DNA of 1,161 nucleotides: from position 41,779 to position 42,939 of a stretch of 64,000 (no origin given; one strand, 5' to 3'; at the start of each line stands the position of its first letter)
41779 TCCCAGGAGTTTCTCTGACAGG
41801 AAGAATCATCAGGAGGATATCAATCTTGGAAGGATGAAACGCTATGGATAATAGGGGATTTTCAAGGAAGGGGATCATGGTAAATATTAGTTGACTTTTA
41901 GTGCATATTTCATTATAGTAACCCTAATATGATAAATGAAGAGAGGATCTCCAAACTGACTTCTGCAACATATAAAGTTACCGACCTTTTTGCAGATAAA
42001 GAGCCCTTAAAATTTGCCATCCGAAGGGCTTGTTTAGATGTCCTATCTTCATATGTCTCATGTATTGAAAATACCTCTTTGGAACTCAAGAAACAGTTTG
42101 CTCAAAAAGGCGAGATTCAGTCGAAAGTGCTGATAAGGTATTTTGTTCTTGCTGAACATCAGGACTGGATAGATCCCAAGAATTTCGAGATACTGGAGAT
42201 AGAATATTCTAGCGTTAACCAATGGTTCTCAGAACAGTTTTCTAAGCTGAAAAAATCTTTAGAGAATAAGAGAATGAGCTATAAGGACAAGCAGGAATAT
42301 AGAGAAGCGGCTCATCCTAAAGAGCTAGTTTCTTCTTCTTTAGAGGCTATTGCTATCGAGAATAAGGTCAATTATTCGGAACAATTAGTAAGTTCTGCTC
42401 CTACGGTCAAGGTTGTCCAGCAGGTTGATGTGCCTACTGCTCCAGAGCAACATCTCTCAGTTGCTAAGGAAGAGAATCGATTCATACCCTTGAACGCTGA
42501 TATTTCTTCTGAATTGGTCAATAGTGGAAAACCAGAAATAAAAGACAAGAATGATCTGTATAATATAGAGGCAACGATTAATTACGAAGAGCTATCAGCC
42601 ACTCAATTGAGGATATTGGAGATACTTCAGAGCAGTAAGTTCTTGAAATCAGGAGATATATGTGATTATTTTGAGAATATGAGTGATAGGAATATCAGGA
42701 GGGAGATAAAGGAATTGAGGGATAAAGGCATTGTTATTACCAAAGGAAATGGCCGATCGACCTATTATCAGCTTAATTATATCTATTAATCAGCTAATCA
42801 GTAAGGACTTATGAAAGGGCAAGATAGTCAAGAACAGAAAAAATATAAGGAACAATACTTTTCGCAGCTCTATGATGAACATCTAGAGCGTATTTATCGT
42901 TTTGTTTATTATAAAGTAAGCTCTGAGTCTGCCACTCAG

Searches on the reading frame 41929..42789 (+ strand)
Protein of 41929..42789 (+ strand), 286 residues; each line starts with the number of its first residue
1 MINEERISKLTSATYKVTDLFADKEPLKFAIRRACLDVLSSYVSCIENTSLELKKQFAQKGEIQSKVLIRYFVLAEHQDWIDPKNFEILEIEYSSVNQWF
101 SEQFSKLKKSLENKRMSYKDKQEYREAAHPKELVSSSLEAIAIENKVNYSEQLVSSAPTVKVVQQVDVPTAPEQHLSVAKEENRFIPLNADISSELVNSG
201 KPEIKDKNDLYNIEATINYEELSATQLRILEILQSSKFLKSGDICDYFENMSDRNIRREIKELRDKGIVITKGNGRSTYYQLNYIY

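Call 6: search_protein_families(library=pfam, proteins=[window:41929-42789:+], max_evalue=0.1)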
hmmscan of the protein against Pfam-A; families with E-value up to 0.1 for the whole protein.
window:41929-42789:+ (286 aa): 4 families
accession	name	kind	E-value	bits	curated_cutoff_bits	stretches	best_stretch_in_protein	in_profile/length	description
PF08279.18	HTH_11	-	1.9e-05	24.9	25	1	226-280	2-54/55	HTH domain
PF08220.18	HTH_DeoR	-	0.0013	18.8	21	1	228-277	4-51/57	DeoR-like helix-turn-helix domain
PF22168.2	DIP2311-like_C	-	0.045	14.5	27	1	258-282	38-62/63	Transcriptional regulator DIP2311-like, C-terminal domain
PF04691.17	ApoC-I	-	0.08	13.2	28.3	0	98-112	44-58/61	Apolipoprotein C-I (ApoC-1)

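Call 11: find_encoding_contigs(protein=window:41929-42789:+, flank=10000, max_places=10)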
Protein window:41929-42789:+ (286 aa): 1 contig read that carries it; 1 place shown.
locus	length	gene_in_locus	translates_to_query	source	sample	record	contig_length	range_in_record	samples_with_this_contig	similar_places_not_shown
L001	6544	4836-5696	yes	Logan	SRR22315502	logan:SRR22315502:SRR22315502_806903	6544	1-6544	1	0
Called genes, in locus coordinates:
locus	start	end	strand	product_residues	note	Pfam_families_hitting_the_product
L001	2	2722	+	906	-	?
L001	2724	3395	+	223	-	PF13365:Trypsin_2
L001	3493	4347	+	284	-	-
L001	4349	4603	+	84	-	-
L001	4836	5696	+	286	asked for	PF08279:HTH_11 (faint)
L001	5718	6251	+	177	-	PF04542:Sigma70_r2, PF08281:Sigma70_r4_2, PF04545:Sigma70_r4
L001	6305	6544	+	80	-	?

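Call 12: find_homologous_proteins(query=window:41929-42789:+, max_evalue=0.001)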
Query window:41929-42789:+ (286 aa): 35 proteins with E <= 0.001 among 1004 candidates.
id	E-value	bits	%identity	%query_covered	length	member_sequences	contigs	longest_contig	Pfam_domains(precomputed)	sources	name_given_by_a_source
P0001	1.8e-179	613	100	100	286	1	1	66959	PF08279.19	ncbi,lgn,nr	ncbi:MAG: winged helix-turn-helix domain-containing protein [Candidatus Pacebacteria bacterium]|nr:w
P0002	3.6e-162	556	90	100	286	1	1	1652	-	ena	-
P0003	1.2e-85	305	57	100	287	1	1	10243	PF08279.19,PF08220.19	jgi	jgi:DNA-binding transcriptional ArsR family regulator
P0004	1.4e-83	298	56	100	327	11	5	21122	PF08279.19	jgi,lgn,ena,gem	-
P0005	1.7e-78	282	49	100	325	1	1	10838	PF08279.19,PF08220.19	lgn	-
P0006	1.8e-75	272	53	100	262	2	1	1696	PF08279.19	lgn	-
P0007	8.9e-74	266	49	100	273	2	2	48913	-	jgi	jgi:DNA-binding transcriptional ArsR family regulator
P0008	1.2e-52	197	44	100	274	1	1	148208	PF08279.19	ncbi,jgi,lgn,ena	ncbi:MAG: HTH domain-containing protein [Candidatus Paceibacterota bacterium]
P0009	1.9e-43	167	40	100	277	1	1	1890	-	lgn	-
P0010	4.0e-30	123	35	99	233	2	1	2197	-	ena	-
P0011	1.8e-29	121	36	99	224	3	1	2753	-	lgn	-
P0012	2.3e-29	121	36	99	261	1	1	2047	-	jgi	jgi:hypothetical protein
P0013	2.5e-29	121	35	99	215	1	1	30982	-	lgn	-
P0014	3.3e-29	120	35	99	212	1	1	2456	-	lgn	-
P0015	4.4e-29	120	47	33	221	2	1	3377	-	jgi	jgi:hypothetical protein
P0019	4.4e-28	117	40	35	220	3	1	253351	-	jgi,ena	-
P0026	2.1e-27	114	45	32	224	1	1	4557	PF22296.3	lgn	-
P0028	2.6e-27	114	31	99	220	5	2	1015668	-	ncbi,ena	-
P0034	1.5e-26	112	44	32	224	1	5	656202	-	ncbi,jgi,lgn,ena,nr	ncbi:MAG TPA: hypothetical protein PLD14_00160 [Candidatus Pacearchaeota archaeon]|nr:hypothetical p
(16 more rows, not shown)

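Call 13: find_encoding_contigs(protein=P0002, flank=3000, max_places=3)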
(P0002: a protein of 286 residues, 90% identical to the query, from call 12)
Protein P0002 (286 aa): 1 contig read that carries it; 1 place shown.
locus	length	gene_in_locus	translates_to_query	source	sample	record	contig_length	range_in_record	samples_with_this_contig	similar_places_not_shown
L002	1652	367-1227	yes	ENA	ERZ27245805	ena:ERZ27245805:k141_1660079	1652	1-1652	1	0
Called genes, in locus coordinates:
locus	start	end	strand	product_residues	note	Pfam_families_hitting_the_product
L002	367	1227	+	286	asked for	-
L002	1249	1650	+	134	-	?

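Call 14: find_encoding_contigs(protein=P0003, flank=5000, max_places=3)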
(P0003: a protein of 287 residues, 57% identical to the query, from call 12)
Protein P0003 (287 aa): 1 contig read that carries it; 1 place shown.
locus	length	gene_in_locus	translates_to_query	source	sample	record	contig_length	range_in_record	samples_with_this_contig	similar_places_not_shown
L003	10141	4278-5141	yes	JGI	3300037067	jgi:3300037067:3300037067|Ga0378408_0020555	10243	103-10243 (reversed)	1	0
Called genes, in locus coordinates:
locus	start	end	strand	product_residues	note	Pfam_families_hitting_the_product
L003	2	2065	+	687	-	?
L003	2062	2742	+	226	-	PF13365:Trypsin_2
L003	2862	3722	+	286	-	-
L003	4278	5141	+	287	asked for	PF08220:HTH_DeoR, PF08279:HTH_11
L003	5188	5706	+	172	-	PF04542:Sigma70_r2, PF08281:Sigma70_r4_2, PF04545:Sigma70_r4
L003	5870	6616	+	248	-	-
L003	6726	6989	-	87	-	-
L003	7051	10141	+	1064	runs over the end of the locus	?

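Call 15: find_encoding_contigs(protein=P0004, flank=5000, max_places=5)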
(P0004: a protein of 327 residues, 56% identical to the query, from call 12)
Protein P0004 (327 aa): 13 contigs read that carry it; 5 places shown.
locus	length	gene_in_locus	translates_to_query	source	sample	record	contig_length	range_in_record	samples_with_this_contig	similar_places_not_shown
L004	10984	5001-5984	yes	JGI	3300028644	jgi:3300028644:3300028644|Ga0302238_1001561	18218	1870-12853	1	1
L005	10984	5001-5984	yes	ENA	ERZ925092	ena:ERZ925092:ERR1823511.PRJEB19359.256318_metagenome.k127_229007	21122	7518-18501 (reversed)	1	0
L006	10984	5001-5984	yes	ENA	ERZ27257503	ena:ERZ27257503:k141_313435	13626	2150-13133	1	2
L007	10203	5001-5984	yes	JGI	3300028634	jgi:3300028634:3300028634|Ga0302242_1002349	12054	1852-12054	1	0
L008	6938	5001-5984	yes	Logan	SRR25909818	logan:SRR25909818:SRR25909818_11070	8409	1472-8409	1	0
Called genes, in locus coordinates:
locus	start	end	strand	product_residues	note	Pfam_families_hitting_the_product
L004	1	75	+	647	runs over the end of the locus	?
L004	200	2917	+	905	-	PF02861:Clp_N, PF23569:NBD_SMAX1, PF00004:AAA, PF17871:AAA_lid_9, PF07724:AAA_2, PF00004:AAA, PF07728:AAA_5, PF10431:ClpB_D2-small, +6 more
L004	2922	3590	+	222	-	PF13365:Trypsin_2 (weak)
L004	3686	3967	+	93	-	-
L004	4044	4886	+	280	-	-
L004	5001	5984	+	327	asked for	PF08279:HTH_11 (weak)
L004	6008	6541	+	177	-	PF04542:Sigma70_r2, PF08281:Sigma70_r4_2, PF04545:Sigma70_r4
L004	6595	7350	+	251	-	-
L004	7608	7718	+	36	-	-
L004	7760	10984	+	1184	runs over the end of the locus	PF01471:PG_binding_1 (weak)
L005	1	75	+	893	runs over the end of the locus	-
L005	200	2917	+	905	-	PF02861:Clp_N, PF23569:NBD_SMAX1, PF00004:AAA, PF17871:AAA_lid_9, PF07724:AAA_2, PF00004:AAA, PF07728:AAA_5, PF10431:ClpB_D2-small, +6 more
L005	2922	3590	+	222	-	PF13365:Trypsin_2 (weak)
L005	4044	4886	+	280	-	-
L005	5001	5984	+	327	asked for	PF08279:HTH_11 (weak)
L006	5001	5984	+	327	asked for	PF08279:HTH_11 (weak)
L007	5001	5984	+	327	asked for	PF08279:HTH_11 (weak)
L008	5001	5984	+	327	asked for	PF08279:HTH_11 (weak)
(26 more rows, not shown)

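Call 16: find_encoding_contigs(protein=P0007, flank=5000, max_places=3)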
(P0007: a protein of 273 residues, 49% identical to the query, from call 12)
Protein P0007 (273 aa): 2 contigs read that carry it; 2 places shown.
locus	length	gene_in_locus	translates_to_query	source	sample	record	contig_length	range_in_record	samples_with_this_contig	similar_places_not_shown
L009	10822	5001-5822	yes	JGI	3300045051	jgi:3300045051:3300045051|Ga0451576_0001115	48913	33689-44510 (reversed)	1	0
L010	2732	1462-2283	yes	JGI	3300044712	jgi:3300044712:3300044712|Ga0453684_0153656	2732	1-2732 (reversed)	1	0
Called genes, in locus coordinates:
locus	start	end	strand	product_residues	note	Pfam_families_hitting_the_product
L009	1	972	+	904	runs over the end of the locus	PF02861:Clp_N, PF23569:NBD_SMAX1, PF00004:AAA, PF17871:AAA_lid_9, PF07724:AAA_2, PF00004:AAA, PF07728:AAA_5, PF10431:ClpB_D2-small, +6 more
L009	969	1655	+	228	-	PF13365:Trypsin_2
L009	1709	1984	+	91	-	-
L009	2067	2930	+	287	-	-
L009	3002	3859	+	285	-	-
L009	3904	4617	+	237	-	-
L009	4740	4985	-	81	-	-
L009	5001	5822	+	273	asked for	-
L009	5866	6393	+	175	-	PF04542:Sigma70_r2, PF08281:Sigma70_r4_2, PF04545:Sigma70_r4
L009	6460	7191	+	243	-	-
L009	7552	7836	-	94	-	-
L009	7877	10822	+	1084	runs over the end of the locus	PF01471:PG_binding_1 (faint)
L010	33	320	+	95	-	-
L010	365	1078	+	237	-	-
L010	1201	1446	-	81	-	-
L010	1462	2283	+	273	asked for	-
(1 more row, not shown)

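Call 25: find_encoding_contigs(protein=P0008, flank=6000, max_places=2)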
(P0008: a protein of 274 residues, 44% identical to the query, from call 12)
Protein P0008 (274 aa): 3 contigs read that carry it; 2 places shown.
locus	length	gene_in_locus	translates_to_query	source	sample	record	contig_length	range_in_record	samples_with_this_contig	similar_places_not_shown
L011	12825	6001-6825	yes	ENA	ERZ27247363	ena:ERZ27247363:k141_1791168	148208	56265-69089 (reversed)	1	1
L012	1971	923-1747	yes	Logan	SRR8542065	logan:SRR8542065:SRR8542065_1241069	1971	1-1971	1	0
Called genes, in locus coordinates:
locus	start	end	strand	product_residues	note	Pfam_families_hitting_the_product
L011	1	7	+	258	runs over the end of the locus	-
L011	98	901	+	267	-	-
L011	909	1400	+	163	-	-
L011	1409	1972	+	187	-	PF01725:Ham1p_like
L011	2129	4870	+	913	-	PF02861:Clp_N, PF13191:AAA_16 (weak), PF00004:AAA, PF17871:AAA_lid_9, PF00004:AAA, PF07724:AAA_2, PF07728:AAA_5, PF10431:ClpB_D2-small, +4 more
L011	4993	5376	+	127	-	-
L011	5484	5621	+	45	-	-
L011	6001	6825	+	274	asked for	PF08279:HTH_11 (weak)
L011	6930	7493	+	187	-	PF04542:Sigma70_r2, PF08281:Sigma70_r4_2, PF04545:Sigma70_r4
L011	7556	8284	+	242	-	-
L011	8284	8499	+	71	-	-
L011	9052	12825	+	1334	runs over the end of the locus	PF01471:PG_binding_1 (weak)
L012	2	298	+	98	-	?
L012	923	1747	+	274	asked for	PF08279:HTH_11 (weak)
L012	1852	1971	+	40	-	?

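Call 26: find_encoding_contigs(protein=P0028, flank=6000, max_places=2)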
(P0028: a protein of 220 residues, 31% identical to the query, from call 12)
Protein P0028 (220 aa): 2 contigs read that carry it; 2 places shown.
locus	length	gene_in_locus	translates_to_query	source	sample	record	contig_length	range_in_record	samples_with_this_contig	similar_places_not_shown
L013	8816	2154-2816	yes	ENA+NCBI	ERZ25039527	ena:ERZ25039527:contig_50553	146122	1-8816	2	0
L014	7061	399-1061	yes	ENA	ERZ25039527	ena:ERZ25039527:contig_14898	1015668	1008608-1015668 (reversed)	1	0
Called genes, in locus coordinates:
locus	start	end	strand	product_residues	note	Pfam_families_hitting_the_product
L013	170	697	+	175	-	-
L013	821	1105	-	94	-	-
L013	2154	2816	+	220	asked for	-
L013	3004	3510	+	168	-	PF04542:Sigma70_r2, PF08281:Sigma70_r4_2, PF04545:Sigma70_r4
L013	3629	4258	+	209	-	PF15919:HicB_lk_antitox (faint)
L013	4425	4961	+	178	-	PF01936:NYN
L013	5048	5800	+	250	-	-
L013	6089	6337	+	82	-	-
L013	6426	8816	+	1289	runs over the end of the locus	-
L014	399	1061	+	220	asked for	-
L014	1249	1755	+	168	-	PF04542:Sigma70_r2, PF08281:Sigma70_r4_2, PF04545:Sigma70_r4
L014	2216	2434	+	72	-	-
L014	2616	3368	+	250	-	-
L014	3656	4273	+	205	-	PF01471:PG_binding_1 (weak)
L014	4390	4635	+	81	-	-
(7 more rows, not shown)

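Call 27: find_encoding_contigs(protein=P0034, flank=6000, max_places=2)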
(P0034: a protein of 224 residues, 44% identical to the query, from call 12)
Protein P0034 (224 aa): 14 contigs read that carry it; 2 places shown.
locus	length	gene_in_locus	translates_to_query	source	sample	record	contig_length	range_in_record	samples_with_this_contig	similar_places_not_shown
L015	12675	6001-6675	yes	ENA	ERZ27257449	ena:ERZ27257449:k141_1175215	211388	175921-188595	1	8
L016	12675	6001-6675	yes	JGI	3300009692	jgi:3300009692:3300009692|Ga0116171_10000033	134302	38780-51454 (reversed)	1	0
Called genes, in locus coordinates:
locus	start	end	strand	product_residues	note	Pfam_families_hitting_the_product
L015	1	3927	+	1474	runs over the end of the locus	PF00932:LTD, PF00041:fn3 (faint)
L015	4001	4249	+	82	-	-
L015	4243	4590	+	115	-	PF02452:PemK_toxin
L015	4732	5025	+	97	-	PF04221:RelB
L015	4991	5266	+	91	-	PF15738:YafQ_toxin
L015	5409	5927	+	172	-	-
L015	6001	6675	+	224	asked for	-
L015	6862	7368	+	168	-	PF04542:Sigma70_r2, PF08281:Sigma70_r4_2, PF04545:Sigma70_r4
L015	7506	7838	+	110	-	-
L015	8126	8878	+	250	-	PF18915:DUF5667 (weak)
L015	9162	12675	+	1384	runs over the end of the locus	-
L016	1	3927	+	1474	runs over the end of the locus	PF00932:LTD, PF00041:fn3 (faint)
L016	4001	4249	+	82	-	-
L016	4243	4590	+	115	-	PF02452:PemK_toxin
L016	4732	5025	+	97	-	PF04221:RelB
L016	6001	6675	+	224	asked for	-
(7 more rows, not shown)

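Call 28: find_encoding_contigs(protein=P0019, flank=6000, max_places=2)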
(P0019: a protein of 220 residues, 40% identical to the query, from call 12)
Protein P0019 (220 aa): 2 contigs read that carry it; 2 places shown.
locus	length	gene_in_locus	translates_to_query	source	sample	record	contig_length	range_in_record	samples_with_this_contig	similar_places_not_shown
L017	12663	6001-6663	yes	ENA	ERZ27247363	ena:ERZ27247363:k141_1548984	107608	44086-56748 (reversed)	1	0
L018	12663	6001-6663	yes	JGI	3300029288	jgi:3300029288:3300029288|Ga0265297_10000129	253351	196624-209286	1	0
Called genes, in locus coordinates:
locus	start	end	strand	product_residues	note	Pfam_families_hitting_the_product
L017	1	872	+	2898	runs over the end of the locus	PF17957:Big_7 (faint), PF13205:Big_5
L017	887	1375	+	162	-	-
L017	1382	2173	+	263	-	-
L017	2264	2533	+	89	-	-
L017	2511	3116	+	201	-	PF08843:AbiEii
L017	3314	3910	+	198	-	-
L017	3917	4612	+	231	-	PF08843:AbiEii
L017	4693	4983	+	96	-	PF04221:RelB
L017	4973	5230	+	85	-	PF15738:YafQ_toxin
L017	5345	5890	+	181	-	-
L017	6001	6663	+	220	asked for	-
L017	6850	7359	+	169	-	PF04542:Sigma70_r2, PF08281:Sigma70_r4_2, PF04545:Sigma70_r4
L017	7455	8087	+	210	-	-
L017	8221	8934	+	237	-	PF18915:DUF5667 (weak)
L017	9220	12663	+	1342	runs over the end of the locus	-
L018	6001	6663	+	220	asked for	-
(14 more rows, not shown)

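Call 48: predict_structure(alignment_id=A1)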
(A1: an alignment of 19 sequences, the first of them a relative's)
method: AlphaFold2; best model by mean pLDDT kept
length: 286 residues; sequences in the alignment: 19
mean_pLDDT: 68.8   pTM: 0.41
mean pLDDT of the five models: 68.8, 67.8, 67.1, 66.9, 66.7
residues with pLDDT >= 90: 43; 70-90: 130; 50-70: 28; < 50: 85
segments of 3 or more residues with pLDDT < 50: 132-214
pLDDT, mean of each block of 10 residues (from residue 1): 79 79 74 91 89 91 91 87 83 91 90 71 58 41 34 39 38 35 33 34 39 55 86 83 84 88 86 79 67
secondary structure, 60 per line:
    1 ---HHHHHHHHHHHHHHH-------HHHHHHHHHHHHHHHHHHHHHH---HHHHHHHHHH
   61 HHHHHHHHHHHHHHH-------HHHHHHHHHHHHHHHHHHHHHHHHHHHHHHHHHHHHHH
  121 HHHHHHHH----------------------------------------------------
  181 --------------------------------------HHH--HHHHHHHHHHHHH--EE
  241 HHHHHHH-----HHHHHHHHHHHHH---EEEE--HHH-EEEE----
elements in order: H4-18 H26-47 H51-75 H83-128 H224-236 H241-247 H253-265 E269-272 E279-282

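Call 50: search_solved_structures(query=A1, max_evalue=1)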
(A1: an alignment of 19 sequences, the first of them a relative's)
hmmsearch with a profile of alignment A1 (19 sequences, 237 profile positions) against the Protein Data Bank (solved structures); distinct sequences matched with E-value up to 1: 6.
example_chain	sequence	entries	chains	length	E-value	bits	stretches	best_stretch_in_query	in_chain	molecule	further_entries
4eq6_A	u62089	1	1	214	0.0064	19.4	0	154-188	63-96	Chromosome segregation in meiosis protein 2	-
3vu9_B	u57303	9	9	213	0.0072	19.2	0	154-188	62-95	Chromosome segregation in meiosis protein 2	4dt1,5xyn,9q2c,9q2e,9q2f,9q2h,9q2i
1ucr_A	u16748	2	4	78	0.029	17.2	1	179-234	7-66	Protein dsvD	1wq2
2p5v_A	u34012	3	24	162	0.23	14.3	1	173-221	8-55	Transcriptional regulator, LRP/AsnC family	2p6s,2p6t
4ggg_A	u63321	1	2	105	0.33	13.8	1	177-236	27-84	Repressor protein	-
1zbp_A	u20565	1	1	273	0.87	12.4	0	148-204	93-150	hypothetical protein VPA1032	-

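Call 51: fold_search(model_id=the predicted structure, library=pdb)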
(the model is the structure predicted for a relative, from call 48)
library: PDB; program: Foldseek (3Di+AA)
matches with E <= 10: 871; with E <= 0.001: 0
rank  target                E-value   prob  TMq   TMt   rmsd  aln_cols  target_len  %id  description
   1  2gsc_E                1.4e-03  1.00  0.31  0.74   2.5       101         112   16  Crystal Structure of the Conserved Hypothetical Cytosolic Protein Xcc0516 from Xanthomonas campestris (released 2006-10-03)
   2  2gsc_B                4.3e-03  1.00  0.32  0.72   2.6       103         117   16  Crystal Structure of the Conserved Hypothetical Cytosolic Protein Xcc0516 from Xanthomonas campestris (released 2006-10-03)
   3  2gsc_D                4.7e-03  1.00  0.32  0.72   2.7       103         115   16  Crystal Structure of the Conserved Hypothetical Cytosolic Protein Xcc0516 from Xanthomonas campestris (released 2006-10-03)
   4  7p6f_BBB              7.3e-03  1.00  0.20  0.55   1.3        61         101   28  1.93 A resolution X-ray crystal structure of the transcriptional regulator SrnR from Streptomyces griseus (released 2022-05-25)
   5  1sax_A                7.7e-03  1.00  0.21  0.48   1.9        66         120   21  Three-dimensional structure of s.aureus methicillin-resistance regulating transcriptional repressor meci in complex wi (released 2004-04-27)
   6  1xsd_A                9.6e-03  1.00  0.21  0.46   2.9        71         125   22  Crystal structure of the BlaI repressor in complex with DNA (released 2005-03-29)
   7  1sd7_A                1.3e-02  1.00  0.21  0.49   1.7        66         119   21  Crystal Structure of a SeMet derivative of MecI at 2.65 A (released 2004-02-24)
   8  2rld_B                1.3e-02  1.00  0.28  0.66   4.3       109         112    6  CRYSTAL STRUCTURE OF A PROTEIN WITH UNKNOWN FUNCTION FROM S23 RIBOSOMAL PROTEIN FAMILY (BT_0352) FROM BACTEROIDES THET (released 2007-10-30)
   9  1okr_B                1.4e-02  1.00  0.21  0.47   2.0        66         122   21  Three-dimensional structure of S.aureus methicillin-resistance regulating transcriptional repressor MecI. (released 2003-10-09)
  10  1sd6_A                1.5e-02  1.00  0.21  0.49   1.9        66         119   21  Crystal Structure of Native MecI at 2.65 A (released 2004-02-24)
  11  1sd4_A                1.5e-02  1.00  0.21  0.46   2.1        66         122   23  Crystal Structure of a SeMet derivative of BlaI at 2.0 A (released 2004-08-10)
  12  2fu4_A                1.5e-02  1.00  0.20  0.65   2.4        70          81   23  Crystal Structure of the DNA binding domain of E.coli FUR (Ferric Uptake Regulator) (released 2006-05-16)
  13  3f6v                  1.6e-02  1.00  0.20  0.56   1.4        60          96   25  Crystal structure of Possible transcriptional regulator for arsenical resistance (released 2008-11-25)
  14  2rld_E                1.6e-02  1.00  0.29  0.68   3.8       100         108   10  CRYSTAL STRUCTURE OF A PROTEIN WITH UNKNOWN FUNCTION FROM S23 RIBOSOMAL PROTEIN FAMILY (BT_0352) FROM BACTEROIDES THET (released 2007-10-30)
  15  1okr_A                1.6e-02  1.00  0.21  0.48   2.0        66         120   21  Three-dimensional structure of S.aureus methicillin-resistance regulating transcriptional repressor MecI. (released 2003-10-09)
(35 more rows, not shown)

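Call 52: find_related_loci(query=A1, collection=metagenome_contigs, flank=3000)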
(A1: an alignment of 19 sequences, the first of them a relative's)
Query A1 (286 aa) in metagenome_contigs; peptide patterns used: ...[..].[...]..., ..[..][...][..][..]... (x = any residue, [..] = any of these).
260 stretches matched a pattern; 136 encode a relative of the query (tblastn E <= 1e-3); the best 80 are kept; 80 distinct loci.
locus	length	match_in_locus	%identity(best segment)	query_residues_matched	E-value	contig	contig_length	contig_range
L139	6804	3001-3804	58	1-286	7e-97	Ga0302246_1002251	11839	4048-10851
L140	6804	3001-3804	56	1-286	3e-94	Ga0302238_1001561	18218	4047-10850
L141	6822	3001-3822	44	1-286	3e-60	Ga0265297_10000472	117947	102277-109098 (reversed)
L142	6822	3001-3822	40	1-286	1e-59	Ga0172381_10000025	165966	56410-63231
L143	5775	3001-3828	40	1-286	6e-57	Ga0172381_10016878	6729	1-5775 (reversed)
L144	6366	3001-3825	40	1-286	9e-56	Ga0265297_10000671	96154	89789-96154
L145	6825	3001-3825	38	1-286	3e-53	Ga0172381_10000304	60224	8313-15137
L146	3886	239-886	35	2-283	8e-36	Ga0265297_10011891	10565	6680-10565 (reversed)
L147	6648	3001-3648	32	4-286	2e-32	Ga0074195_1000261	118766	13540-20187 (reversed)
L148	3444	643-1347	33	9-283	9e-32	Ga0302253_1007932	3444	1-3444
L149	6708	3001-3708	31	5-283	5e-31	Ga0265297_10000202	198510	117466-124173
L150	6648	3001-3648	33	4-286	5e-31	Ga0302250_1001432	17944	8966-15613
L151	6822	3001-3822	39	1-286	1e-53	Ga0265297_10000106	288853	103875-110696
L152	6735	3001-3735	31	5-283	6e-32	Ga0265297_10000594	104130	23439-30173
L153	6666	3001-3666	32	2-286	5e-24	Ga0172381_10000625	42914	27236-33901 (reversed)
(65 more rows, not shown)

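Call 82: search_protein_representatives(alignment_id=A1)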
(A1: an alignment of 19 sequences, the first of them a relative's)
Query: 19 sequences, 237 profile positions. Proteins with E-value up to 0.001 (for the whole library): 3008; up to 1e-10: 1400; up to 1e-30: 29. The best 150 are listed.
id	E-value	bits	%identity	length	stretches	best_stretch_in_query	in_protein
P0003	1.8e-98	345.3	-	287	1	1-237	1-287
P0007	1.1e-92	326.4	-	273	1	1-236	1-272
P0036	3.3e-82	292.0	-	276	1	1-237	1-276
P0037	1.3e-79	283.6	-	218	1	2-237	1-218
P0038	3.2e-66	239.7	-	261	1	4-236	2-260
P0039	7.9e-64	231.9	-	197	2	2-116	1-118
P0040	6.1e-61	222.4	-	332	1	5-235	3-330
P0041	3.1e-60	220.1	-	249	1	5-234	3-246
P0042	6.0e-58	212.6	-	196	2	2-129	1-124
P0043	2.8e-44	167.9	-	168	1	1-131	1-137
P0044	1.1e-43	165.9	-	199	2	3-124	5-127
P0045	1.7e-41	158.7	-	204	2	2-134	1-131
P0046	1.5e-39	152.4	-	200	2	2-127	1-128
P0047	7.5e-38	146.8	-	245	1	2-231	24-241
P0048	7.0e-37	143.7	-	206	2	2-135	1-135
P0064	3.3e-30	121.8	-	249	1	5-235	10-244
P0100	7.7e-27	110.8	-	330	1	5-234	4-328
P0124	2.7e-25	105.7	-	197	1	2-235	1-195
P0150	6.8e-24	101.2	-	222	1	6-234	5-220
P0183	8.4e-23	97.6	-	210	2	2-149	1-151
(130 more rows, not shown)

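Call 83: find_encoding_contigs(protein=P0150, flank=3000, max_places=2)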
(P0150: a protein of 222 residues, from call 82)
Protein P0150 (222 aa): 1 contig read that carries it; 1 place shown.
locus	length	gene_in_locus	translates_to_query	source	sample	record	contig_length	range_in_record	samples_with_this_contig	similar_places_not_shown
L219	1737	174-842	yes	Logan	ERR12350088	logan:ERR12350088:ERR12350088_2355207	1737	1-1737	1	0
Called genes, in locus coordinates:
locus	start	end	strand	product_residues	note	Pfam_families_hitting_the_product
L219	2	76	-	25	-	?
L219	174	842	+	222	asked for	PF08220:HTH_DeoR (weak)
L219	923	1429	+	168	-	PF04542:Sigma70_r2, PF08281:Sigma70_r4_2, PF04545:Sigma70_r4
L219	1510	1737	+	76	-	?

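Call 88: search_protein_families(library=ncbifam, proteins=[window:41929-42789:+], max_evalue=0.1)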
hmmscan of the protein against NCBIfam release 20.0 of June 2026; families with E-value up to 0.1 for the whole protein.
window:41929-42789:+ (286 aa): 6 families
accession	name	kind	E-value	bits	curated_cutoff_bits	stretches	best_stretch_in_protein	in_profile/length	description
NF033788.1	HTH_metalloreg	subfamily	4.6e-06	26.4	55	1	224-283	11-69/77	metalloregulator ArsR/SmtB family transcription factor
NF033789.1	repress_SdpR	subfamily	0.0003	20.6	100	1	225-283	9-65/79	autorepressor SdpR family transcription factor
NF053606.1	Sta1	subfamily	0.016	15.3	80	1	221-286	17-81/100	Sta1 family transcriptional regulator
NF007528.0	PRK10141.1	subfamily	0.03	14.2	97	1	224-282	16-73/117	metalloregulator ArsR/SmtB family transcription factor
TIGR00122.1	birA_repr_reg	equivalog_domain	0.046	13.6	70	1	226-270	2-44/69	biotin operon repressor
NF005335.0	PRK06856.1-1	equivalog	0.09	13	180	0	53-123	68-134/136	DNA polymerase III subunit psi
